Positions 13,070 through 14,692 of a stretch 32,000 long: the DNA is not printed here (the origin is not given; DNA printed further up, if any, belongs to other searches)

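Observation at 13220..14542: All three catalytic motifs of ADP-dependent kinases are intact in a proteobacterial homologue wedged between permease and ATPase genes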

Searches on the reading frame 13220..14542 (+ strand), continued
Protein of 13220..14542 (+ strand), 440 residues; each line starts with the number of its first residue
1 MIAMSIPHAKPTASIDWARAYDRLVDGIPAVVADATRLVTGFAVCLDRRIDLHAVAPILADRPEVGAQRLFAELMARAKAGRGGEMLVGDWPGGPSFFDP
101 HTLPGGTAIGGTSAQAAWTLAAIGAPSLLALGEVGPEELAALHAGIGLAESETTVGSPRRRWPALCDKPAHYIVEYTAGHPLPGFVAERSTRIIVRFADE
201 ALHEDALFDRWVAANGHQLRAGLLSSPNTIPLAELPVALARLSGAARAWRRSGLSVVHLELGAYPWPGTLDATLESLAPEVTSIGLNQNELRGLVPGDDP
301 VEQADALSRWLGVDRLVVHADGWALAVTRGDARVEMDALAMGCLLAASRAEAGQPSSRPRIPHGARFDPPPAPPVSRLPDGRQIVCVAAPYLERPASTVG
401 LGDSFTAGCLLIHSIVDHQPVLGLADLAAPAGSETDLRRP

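Call 33: fold_search(model_id=the predicted structure, library=pdb)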
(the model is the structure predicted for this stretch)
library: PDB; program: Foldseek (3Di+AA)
matches with E <= 10: 1269; with E <= 0.001: 183
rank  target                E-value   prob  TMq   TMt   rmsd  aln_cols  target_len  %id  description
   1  5o0i                  9.8e-23  1.00  0.71  0.69   5.4       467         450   18  ADP-dependent glucokinase from Pyrococcus horikoshii (released 2018-05-30)
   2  5kkg_B                1.7e-22  1.00  0.71  0.69   4.8       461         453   15  Crystal structure of E72A mutant of ancestral protein ancMT of ADP-dependent sugar kinases family (released 2017-07-26)
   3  5o0j                  2.0e-22  1.00  0.77  0.75   4.5       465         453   18  ADP-dependent glucokinase from Pyrococcus horikoshii (released 2018-05-30)
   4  6c8z                  2.4e-22  1.00  0.65  0.59   7.6       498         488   14  Last common ancestor of ADP-dependent phosphofructokinases from Methanosarcinales (released 2018-02-07)
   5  1ua4                  3.0e-22  1.00  0.74  0.72   5.3       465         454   18  Crystal Structure of an ADP-dependent Glucokinase from Pyrococcus furiosus (released 2004-02-27)
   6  4b8s                  4.0e-22  1.00  0.72  0.68   6.2       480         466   17  Crystal Structure of Thermococcus litoralis ADP-dependent Glucokinase (GK) (released 2013-07-10)
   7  5od2_A                5.1e-22  1.00  0.75  0.72   4.1       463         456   17  Crystal structure of ADP-dependent glucokinase from Methanocaldococcus jannaschii (released 2018-01-31)
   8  5od2_B                5.1e-22  1.00  0.75  0.72   4.1       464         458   17  Crystal structure of ADP-dependent glucokinase from Methanocaldococcus jannaschii (released 2018-01-31)
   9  3drw_A                6.1e-22  1.00  0.65  0.62   6.3       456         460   14  Crystal Structure of a Phosphofructokinase from Pyrococcus horikoshii OT3 with AMP (released 2008-12-23)
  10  1u2x_A                1.1e-21  1.00  0.65  0.63   6.4       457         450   14  Crystal Structure of a Hypothetical ADP-dependent Phosphofructokinase from Pyrococcus horikoshii OT3 (released 2004-09-14)
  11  3drw_B                2.0e-21  1.00  0.65  0.63   5.7       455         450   14  Crystal Structure of a Phosphofructokinase from Pyrococcus horikoshii OT3 with AMP (released 2008-12-23)
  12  5kkg_A                4.1e-21  1.00  0.66  0.65   5.5       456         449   16  Crystal structure of E72A mutant of ancestral protein ancMT of ADP-dependent sugar kinases family (released 2017-07-26)
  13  4b8r                  4.3e-21  1.00  0.70  0.67   5.1       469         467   18  Crystal Structure of Thermococcus litoralis ADP-dependent Glucokinase (GK) (released 2013-07-10)
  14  5k27_B                4.8e-21  1.00  0.70  0.68   5.1       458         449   16  Crystal structure of ancestral protein ancMT of ADP-dependent sugar kinases family. (released 2017-05-24)
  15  1gc5                  1.2e-20  1.00  0.69  0.65   6.7       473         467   16  CRYSTAL STRUCTURE OF A NOVEL ADP-DEPENDENT GLUCOKINASE FROM THERMOCOCCUS LITORALIS (released 2001-07-25)
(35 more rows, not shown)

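Call 41: search_solved_structures(query=A1, max_evalue=0.01, show_alignments=5)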
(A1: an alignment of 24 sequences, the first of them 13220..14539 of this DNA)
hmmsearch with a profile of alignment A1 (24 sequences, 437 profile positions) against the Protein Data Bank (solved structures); distinct sequences matched with E-value up to 0.01: 14.
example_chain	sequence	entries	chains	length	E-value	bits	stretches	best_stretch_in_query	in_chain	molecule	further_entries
5k27_A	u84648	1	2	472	2e-19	72.9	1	64-403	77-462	ancMT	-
5kkg_A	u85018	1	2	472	3.7e-18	68.7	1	64-403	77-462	ancMT E72A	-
1ua4_A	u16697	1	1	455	5.2e-18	68.2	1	150-398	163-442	ADP-dependent glucokinase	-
1u2x_A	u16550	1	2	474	3e-16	62.4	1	90-405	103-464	ADP-specific phosphofructokinase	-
3drw_A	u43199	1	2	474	3e-16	62.4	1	90-405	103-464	ADP-specific phosphofructokinase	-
5od2_A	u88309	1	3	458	3.4e-14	55.6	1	65-403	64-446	Bifunctional ADP-specific glucokinase/phosphofructokinase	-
1gc5_A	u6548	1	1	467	1.3e-13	53.7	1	147-398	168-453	ADP-DEPENDENT GLUCOKINASE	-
4b8r_A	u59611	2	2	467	1.9e-13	53.2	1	147-398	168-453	ADP-DEPENDENT GLUCOKINASE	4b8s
1l2l_A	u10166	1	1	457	7.5e-13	51.2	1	156-398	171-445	ADP-dependent Glucokinase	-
5o0i_A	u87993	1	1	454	1.2e-12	50.5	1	156-398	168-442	ADP-dependent glucokinase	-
6c8z_A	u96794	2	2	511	1.5e-12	50.2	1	10-355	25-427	ADP-dependent phosphofructokinase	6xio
5o0j_A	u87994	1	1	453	1.5e-12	50.2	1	156-398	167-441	ADP-dependent glucokinase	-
5o5x_A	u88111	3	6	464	5e-09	38.6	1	147-324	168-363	ADP-dependent glucokinase,ADP-dependent glucokinase,ADP-dependent glucokinase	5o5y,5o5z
5ccf_A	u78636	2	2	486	6.4e-08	35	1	161-400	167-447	ADP-dependent glucokinase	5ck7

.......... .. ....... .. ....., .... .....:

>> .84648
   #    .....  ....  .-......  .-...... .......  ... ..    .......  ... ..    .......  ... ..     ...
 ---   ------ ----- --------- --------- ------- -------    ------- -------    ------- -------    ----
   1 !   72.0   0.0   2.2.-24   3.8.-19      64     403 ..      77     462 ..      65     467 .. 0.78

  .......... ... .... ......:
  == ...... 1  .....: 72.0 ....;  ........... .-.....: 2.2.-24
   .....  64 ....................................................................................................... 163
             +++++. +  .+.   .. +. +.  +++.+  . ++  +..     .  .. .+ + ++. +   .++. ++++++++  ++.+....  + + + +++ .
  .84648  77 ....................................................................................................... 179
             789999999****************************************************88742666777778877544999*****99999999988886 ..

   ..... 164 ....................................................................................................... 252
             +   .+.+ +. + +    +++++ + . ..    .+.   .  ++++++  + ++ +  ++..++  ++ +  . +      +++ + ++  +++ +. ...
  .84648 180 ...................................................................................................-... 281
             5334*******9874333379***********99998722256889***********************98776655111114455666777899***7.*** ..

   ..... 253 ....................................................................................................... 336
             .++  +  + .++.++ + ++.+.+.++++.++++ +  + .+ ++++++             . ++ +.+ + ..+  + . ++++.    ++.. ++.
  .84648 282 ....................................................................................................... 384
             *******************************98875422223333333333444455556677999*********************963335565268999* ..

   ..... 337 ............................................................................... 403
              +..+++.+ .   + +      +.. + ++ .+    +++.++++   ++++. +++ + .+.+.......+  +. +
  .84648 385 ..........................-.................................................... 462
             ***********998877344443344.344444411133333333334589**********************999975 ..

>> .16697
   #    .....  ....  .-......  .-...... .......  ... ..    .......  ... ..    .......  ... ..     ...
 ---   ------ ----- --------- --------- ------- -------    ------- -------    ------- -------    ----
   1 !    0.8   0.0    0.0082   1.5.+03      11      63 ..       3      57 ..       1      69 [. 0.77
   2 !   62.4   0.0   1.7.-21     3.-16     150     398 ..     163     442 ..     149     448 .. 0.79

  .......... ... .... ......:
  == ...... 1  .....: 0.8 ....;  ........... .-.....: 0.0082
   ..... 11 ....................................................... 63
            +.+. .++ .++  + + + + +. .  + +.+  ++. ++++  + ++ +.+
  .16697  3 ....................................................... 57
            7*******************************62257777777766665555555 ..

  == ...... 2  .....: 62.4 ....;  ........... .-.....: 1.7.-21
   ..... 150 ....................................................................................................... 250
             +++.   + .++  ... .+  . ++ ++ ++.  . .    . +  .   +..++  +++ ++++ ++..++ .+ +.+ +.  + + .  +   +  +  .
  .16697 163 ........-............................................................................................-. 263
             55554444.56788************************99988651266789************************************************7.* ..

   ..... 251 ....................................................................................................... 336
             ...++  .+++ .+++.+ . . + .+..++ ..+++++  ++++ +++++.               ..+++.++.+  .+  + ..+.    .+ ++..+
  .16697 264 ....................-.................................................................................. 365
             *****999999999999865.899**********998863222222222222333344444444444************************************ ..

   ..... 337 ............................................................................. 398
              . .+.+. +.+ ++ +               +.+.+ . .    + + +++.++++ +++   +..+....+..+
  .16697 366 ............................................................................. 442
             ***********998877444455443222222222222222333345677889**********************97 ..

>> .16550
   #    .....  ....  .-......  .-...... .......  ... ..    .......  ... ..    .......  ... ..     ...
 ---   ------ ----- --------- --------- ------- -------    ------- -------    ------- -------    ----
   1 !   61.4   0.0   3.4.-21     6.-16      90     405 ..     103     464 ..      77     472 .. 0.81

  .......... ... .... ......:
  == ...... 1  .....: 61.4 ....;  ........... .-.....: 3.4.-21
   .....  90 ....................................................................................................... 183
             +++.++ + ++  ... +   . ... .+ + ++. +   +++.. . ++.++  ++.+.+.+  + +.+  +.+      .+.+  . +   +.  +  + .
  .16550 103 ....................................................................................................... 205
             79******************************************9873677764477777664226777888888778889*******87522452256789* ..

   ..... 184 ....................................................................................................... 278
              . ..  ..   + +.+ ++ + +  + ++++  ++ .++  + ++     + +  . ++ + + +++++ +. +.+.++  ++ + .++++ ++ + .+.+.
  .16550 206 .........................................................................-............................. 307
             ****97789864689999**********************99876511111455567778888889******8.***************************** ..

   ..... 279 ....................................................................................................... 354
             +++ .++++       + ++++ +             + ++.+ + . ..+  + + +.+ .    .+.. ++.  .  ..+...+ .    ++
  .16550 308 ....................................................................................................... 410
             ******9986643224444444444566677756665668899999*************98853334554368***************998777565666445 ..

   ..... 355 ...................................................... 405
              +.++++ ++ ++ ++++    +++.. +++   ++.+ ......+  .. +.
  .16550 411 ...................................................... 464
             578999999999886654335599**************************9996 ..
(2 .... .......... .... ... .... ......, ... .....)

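Call 65: search_solved_structures(query=A3, max_evalue=0.001)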
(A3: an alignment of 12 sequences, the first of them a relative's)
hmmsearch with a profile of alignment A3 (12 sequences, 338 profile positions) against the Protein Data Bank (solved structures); distinct sequences matched with E-value up to 0.001: 13.
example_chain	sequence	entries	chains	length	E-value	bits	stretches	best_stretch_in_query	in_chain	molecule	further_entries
8tnf_A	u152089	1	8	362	8.7e-51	175.9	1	15-324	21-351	DUF2090 domain-containing protein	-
3myo_A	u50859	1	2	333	3.1e-29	105.1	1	25-319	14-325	Tagatose 1,6-diphosphate aldolase 1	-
1to3_A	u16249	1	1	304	2.3e-28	102.2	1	24-303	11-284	Putative aldolase yihT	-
7ag7_A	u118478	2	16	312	2.4e-28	102.1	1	23-303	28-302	Sulfofructosephosphate aldolase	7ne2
3iv3_A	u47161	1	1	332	3e-28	101.8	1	19-318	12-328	Tagatose 1,6-diphosphate aldolase 2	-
5hjl_A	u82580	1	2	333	4.1e-28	101.3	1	25-319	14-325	Tagatose 1,6-diphosphate aldolase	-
7ag1_Z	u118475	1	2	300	5.2e-27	97.7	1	24-287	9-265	Sulfofructosephosphate aldolase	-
5f2l_A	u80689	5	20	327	4.2e-26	94.7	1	21-317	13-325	Tagatose 1,6-diphosphate aldolase 2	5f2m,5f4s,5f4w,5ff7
3mhf_A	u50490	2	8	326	4.3e-26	94.7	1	25-317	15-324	Tagatose 1,6-diphosphate aldolase 2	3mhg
3jrk_A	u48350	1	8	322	5.1e-26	94.4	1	26-317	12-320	Tagatose 1,6-diphosphate aldolase 2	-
5f2g_A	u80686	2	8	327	2e-25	92.5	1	21-317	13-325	Tagatose 1,6-diphosphate aldolase 2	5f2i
3kao_A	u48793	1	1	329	1.9e-22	82.7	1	16-285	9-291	Tagatose 1,6-diphosphate aldolase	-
3myp_A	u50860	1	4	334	2e-22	82.6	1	17-285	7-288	Tagatose 1,6-diphosphate aldolase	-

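Call 67: search_protein_representatives(alignment_id=A1)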
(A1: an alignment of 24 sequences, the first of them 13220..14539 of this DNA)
Query: 24 sequences, 437 profile positions. Proteins with E-value up to 0.001 (for the whole library): 815; up to 1e-10: 498; up to 1e-30: 158. The best 150 are listed.
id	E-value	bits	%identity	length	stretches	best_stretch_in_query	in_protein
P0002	2.7e-184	629.4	-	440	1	2-417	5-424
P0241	1.5e-156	538.0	-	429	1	11-420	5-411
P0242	1.6e-152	524.7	-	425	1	9-417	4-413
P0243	1.8e-152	524.5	-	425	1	10-409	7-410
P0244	3.4e-151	520.3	-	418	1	9-415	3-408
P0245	4.4e-147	506.8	-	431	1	2-416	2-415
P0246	5.5e-145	499.9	-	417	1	9-417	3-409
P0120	1.5e-143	495.1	-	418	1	2-411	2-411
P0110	2.7e-140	484.4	-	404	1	9-408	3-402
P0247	1.4e-133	462.3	-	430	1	14-417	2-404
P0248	2.7e-132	458.1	-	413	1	13-413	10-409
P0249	5.0e-130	450.6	-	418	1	18-413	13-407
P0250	1.5e-129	449.1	-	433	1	6-415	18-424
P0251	4.1e-128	444.3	-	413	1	9-410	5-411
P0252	3.0e-127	441.4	-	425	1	16-418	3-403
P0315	1.2e-50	189.1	-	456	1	9-409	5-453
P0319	6.0e-49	183.4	-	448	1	6-403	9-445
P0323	2.7e-47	177.9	-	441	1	3-405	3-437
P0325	1.2e-46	175.8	-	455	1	11-408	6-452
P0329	1.4e-45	172.3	-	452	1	3-405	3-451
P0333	2.6e-43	164.8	-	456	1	9-406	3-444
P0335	3.2e-43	164.5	-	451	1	9-406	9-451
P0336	3.4e-43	164.4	-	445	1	7-404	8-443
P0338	9.4e-43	163.0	-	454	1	27-407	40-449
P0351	8.2e-39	150.0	-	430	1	10-405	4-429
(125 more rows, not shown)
